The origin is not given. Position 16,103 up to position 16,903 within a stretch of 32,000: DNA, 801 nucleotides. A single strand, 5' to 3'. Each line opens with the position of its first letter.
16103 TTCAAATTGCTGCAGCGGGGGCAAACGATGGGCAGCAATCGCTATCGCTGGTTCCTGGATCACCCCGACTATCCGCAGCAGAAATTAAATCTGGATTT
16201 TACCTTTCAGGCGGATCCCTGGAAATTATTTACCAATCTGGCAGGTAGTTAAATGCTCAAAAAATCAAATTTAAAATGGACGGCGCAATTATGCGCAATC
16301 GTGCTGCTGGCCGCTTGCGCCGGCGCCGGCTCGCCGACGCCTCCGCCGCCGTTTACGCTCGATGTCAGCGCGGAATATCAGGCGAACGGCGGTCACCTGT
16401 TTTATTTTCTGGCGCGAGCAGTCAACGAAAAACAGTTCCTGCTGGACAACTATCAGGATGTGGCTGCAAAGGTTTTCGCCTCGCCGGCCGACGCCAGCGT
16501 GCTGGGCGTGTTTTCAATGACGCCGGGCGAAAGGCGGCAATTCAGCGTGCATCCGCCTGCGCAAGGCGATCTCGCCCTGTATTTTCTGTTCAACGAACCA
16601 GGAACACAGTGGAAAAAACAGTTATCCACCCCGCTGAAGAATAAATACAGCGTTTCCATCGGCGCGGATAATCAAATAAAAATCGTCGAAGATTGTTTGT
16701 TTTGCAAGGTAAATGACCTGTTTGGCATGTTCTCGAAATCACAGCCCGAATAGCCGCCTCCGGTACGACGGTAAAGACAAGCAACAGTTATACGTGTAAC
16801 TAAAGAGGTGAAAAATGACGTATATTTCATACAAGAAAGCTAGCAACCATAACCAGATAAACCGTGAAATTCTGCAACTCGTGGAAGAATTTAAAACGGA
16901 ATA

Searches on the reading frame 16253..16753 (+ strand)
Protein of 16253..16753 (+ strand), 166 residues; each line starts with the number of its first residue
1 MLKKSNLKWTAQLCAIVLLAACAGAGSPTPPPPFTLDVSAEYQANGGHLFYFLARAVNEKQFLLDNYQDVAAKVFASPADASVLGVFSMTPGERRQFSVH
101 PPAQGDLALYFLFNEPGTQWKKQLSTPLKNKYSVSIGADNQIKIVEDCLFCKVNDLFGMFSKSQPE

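Call 7: search_protein_families(library=ncbifam, proteins=[window:16253-16753:+], max_evalue=0.01)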
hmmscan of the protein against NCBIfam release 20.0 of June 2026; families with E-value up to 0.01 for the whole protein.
window:16253-16753:+ (166 aa): 2 families
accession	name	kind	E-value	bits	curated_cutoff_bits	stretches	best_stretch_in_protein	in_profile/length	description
NF041245.1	T6SS_IglE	equivalog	2.4e-10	40.5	75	1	11-142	4-130/131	type VI secretion system lipoprotein IglE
TIGR03352.1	VI_chp_3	equivalog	0.0084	15.8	31.6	0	8-45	2-40/147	type VI secretion system lipoprotein TssJ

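Call 8: search_protein_families(library=pfam, proteins=[window:16253-16753:+], max_evalue=0.01)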
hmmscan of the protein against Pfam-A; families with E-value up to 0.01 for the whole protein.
window:16253-16753:+ (166 aa): 1 family
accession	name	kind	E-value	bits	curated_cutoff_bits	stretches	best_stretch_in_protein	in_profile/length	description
PF22361.2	IglE_N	-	1.7e-30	105.7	26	1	51-136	1-84/84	IglE, N-terminal domain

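Call 48: search_solved_structures(query=window:16253-16753:+, max_evalue=10, show_alignments=2)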
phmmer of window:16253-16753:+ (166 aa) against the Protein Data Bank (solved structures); distinct sequences matched with E-value up to 10: 3.
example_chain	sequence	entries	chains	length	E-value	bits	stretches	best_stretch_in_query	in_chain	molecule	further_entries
4d1f_A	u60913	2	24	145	0.026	17.8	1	23-88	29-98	FIBER PROTEIN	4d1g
4d0u_A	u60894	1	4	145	0.027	17.7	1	23-88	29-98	FIBER PROTEIN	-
9s0k_A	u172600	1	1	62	1.3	12.2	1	26-59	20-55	DBL1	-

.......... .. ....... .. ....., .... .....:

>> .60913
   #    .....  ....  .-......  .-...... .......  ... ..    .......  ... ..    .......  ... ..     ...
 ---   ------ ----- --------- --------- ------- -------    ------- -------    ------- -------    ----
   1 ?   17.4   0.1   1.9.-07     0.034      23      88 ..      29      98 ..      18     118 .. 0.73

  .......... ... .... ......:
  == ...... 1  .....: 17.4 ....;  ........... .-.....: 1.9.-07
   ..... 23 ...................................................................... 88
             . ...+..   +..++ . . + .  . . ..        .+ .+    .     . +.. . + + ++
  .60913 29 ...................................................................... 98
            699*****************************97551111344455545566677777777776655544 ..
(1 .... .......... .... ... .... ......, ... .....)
